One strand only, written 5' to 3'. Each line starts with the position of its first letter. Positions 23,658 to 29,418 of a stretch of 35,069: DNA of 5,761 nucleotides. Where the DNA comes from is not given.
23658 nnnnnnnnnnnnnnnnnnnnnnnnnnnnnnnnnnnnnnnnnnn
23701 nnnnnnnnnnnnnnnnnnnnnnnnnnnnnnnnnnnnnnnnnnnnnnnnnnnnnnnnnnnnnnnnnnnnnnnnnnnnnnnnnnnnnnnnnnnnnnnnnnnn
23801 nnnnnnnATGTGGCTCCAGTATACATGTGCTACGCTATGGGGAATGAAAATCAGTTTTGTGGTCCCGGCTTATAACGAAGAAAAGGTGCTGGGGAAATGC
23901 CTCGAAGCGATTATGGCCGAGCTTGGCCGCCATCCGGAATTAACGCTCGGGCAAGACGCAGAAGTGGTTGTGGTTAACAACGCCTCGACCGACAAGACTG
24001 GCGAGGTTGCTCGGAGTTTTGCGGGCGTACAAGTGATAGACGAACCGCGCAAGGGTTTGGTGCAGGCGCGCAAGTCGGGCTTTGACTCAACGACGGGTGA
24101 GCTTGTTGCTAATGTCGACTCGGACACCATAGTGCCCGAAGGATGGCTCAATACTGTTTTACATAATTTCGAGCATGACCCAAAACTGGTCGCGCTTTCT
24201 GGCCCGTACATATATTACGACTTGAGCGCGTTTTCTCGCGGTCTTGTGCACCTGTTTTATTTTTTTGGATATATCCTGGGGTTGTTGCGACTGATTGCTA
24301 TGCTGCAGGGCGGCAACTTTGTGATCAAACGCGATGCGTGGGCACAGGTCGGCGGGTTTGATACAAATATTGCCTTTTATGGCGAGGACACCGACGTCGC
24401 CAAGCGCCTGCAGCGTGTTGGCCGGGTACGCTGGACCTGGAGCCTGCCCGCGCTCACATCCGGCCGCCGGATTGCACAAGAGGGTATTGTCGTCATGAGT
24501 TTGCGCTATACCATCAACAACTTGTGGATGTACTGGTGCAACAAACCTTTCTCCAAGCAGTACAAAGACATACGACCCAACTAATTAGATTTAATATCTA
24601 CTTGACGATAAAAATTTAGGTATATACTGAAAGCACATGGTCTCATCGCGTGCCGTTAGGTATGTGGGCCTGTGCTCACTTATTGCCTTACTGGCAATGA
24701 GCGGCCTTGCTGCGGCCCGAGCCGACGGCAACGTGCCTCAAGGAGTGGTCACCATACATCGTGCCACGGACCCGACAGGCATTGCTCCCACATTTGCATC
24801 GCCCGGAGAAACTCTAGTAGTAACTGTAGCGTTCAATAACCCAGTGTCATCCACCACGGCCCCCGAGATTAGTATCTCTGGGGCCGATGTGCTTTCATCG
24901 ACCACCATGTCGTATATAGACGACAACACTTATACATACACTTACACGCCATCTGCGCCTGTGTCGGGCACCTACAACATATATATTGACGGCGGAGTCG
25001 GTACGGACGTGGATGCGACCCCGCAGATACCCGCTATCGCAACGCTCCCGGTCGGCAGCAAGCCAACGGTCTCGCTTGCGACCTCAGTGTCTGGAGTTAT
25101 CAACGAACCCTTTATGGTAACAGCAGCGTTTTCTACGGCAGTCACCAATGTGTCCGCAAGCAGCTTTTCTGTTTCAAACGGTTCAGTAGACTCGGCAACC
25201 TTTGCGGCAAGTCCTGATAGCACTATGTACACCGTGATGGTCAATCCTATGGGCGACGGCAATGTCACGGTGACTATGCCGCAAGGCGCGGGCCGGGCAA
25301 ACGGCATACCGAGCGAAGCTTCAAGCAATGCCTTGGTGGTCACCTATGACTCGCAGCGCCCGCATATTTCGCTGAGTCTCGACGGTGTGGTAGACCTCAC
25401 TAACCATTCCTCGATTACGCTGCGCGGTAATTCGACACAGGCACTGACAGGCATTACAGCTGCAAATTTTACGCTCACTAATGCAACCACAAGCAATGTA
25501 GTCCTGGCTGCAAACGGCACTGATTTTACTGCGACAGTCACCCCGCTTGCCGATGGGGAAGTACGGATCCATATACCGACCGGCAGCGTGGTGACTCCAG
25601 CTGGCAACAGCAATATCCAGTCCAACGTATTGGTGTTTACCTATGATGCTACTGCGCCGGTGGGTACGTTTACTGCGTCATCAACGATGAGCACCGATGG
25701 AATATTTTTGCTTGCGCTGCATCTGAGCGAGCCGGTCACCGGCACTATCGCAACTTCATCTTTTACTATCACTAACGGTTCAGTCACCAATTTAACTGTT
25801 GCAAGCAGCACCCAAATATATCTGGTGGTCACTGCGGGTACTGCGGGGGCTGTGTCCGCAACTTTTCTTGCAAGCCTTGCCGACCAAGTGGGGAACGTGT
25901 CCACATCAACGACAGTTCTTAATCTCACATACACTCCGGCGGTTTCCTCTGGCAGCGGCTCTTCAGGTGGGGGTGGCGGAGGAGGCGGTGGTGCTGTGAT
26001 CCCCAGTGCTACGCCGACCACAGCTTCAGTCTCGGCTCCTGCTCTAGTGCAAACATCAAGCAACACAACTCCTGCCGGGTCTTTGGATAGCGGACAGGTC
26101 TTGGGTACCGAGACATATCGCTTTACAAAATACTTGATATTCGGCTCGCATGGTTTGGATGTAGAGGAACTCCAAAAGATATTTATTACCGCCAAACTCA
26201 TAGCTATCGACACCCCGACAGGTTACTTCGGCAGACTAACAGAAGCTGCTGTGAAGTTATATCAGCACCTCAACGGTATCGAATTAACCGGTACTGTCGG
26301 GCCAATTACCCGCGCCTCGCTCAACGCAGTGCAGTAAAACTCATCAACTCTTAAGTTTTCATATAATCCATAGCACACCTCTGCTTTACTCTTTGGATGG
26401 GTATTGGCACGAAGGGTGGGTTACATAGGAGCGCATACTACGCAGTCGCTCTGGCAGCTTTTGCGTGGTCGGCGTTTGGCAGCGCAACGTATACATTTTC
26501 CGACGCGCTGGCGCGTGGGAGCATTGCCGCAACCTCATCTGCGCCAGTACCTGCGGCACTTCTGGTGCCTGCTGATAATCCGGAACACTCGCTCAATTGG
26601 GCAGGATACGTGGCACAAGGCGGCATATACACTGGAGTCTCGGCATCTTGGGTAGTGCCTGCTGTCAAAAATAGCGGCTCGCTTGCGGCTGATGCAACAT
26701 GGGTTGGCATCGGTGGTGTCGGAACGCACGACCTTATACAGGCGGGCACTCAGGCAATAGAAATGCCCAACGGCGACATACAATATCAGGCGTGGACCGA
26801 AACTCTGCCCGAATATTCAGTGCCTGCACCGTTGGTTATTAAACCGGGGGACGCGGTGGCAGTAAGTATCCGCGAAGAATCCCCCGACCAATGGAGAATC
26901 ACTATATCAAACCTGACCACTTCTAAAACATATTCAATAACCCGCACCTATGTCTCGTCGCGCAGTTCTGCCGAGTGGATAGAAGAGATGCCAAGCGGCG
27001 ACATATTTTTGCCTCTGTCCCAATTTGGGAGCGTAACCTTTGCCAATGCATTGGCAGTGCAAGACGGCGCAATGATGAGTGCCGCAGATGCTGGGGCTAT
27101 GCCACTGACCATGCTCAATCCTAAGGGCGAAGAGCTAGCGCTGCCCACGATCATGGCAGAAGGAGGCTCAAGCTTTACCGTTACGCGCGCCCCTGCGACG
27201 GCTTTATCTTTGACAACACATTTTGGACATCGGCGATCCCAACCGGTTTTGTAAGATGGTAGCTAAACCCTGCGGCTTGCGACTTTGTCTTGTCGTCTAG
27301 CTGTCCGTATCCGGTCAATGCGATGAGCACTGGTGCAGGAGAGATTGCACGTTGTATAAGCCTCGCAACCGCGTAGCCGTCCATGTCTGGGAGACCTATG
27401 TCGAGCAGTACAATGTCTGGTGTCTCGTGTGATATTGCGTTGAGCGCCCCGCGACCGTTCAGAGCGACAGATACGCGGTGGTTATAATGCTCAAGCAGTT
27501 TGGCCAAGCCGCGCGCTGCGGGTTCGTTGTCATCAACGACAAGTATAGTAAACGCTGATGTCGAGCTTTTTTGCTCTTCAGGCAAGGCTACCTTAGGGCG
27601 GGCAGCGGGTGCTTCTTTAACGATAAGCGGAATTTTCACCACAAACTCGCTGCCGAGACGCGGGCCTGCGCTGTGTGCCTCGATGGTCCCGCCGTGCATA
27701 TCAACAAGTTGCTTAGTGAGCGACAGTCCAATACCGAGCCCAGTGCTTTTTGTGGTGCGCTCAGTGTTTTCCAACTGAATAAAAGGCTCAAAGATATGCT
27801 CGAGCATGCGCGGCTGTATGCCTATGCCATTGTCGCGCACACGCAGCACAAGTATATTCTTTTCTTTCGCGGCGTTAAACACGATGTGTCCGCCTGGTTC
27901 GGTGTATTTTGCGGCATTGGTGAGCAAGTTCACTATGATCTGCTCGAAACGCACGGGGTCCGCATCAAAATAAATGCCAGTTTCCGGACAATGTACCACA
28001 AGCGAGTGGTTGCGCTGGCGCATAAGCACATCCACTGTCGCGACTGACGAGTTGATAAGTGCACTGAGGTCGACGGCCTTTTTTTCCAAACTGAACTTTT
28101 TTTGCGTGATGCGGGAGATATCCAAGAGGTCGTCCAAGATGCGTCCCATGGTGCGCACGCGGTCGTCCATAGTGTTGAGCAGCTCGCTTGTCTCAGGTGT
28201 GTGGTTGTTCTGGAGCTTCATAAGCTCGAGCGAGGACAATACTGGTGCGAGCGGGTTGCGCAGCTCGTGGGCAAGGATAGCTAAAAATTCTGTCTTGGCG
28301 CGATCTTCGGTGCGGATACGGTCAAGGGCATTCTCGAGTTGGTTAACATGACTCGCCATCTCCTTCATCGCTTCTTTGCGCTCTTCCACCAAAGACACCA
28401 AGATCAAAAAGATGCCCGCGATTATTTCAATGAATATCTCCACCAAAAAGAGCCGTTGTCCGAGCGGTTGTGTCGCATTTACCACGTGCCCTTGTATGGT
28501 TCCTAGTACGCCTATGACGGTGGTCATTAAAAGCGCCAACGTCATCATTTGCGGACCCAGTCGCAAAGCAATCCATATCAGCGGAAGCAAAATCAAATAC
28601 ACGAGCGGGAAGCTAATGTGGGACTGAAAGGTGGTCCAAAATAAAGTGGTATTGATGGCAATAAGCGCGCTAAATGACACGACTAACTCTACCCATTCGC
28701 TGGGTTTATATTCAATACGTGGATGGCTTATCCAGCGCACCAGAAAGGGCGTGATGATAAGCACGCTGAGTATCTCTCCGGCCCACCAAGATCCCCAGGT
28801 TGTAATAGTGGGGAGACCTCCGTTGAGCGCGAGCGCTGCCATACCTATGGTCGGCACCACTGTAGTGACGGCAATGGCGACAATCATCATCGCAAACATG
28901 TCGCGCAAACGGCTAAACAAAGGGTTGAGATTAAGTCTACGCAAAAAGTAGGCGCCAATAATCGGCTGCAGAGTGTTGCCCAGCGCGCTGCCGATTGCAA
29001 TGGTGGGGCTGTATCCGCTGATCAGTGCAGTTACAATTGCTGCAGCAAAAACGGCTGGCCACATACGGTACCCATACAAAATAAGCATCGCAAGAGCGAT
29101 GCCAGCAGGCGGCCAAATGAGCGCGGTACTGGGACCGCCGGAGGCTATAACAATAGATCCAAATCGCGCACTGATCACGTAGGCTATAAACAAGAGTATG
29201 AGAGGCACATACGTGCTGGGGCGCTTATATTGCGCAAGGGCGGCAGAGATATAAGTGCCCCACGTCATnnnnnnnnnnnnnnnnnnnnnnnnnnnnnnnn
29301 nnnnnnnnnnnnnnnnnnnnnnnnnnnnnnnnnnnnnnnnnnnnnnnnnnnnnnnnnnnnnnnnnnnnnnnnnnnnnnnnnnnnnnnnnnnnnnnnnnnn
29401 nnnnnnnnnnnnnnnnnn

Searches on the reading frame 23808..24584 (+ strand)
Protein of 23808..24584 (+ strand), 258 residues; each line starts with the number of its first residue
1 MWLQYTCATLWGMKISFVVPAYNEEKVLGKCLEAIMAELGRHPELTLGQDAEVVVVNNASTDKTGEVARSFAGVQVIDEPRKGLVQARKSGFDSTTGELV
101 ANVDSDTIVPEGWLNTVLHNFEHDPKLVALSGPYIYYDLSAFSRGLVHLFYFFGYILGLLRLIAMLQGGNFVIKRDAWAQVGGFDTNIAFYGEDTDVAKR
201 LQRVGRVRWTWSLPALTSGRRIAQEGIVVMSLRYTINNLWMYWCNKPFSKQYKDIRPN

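Call 69: search_protein_families(library=pfam, proteins=[window:23808-24584:+], max_evalue=0.00001)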
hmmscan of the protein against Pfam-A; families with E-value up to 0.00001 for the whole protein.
window:23808-24584:+ (258 aa): 5 families
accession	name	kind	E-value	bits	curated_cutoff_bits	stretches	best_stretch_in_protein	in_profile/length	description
PF00535.33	Glycos_transf_2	-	1.7e-27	96.8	23.3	1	16-178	1-164/168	Glycosyl transferase family 2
PF13641.12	Glyco_tranf_2_3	-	3.6e-11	44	27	1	15-132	3-121/230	Glycosyltransferase like family 2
PF13632.12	Glyco_trans_2_3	-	6.3e-11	42.9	27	1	101-205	3-110/198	Glycosyl transferase family group 2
PF10111.15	Glyco_tranf_2_2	-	1.5e-06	28.3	27.3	0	48-202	27-200/276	Glycosyltransferase like family 2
PF13506.12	Glyco_transf_21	-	3.1e-06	27.2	21.7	1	92-214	26-150/174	Glycosyl transferase family 21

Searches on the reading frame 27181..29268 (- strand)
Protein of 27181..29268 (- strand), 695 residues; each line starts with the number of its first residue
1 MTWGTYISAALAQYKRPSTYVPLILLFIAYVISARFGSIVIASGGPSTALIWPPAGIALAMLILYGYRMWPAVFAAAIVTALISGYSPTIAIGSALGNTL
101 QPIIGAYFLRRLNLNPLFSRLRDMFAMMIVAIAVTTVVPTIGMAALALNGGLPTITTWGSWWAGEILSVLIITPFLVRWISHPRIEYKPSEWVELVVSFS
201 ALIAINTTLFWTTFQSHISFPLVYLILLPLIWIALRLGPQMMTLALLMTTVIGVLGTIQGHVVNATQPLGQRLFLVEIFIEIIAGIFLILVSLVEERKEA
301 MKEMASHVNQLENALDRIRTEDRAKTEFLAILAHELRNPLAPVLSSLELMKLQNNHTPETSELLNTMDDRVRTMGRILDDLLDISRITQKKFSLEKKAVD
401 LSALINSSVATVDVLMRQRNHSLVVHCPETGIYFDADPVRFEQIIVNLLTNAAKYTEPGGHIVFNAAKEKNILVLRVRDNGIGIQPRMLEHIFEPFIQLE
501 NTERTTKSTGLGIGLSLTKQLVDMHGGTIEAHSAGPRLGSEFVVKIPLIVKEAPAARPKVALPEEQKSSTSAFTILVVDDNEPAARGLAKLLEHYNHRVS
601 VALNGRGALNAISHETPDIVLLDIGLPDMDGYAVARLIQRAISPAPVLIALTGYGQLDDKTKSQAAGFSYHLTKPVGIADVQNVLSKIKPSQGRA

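Call 3: search_protein_families(library=pfam, proteins=[window:27181-29268:-], max_evalue=0.01)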
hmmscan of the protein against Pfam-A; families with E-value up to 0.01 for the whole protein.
window:27181-29268:- (695 aa): 5 families
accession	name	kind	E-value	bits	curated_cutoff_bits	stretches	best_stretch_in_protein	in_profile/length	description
PF05231.19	MASE1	-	1.2e-33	117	29.8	1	23-298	2-299/299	MASE1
PF02518.31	HATPase_c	-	5.6e-25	88.4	26.4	1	437-548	2-109/111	Histidine kinase-, DNA gyrase B-, and HSP90-like ATPase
PF00072.30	Response_reg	-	6.5e-21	75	30.2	1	575-683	1-108/111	Response regulator receiver domain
PF00512.31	HisKA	-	1.8e-15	57.2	26.9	1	324-389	1-65/66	His Kinase A (phospho-acceptor) domain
PF07568.18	HisKA_2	-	0.009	16.5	22.3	0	334-388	4-57/76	Histidine kinase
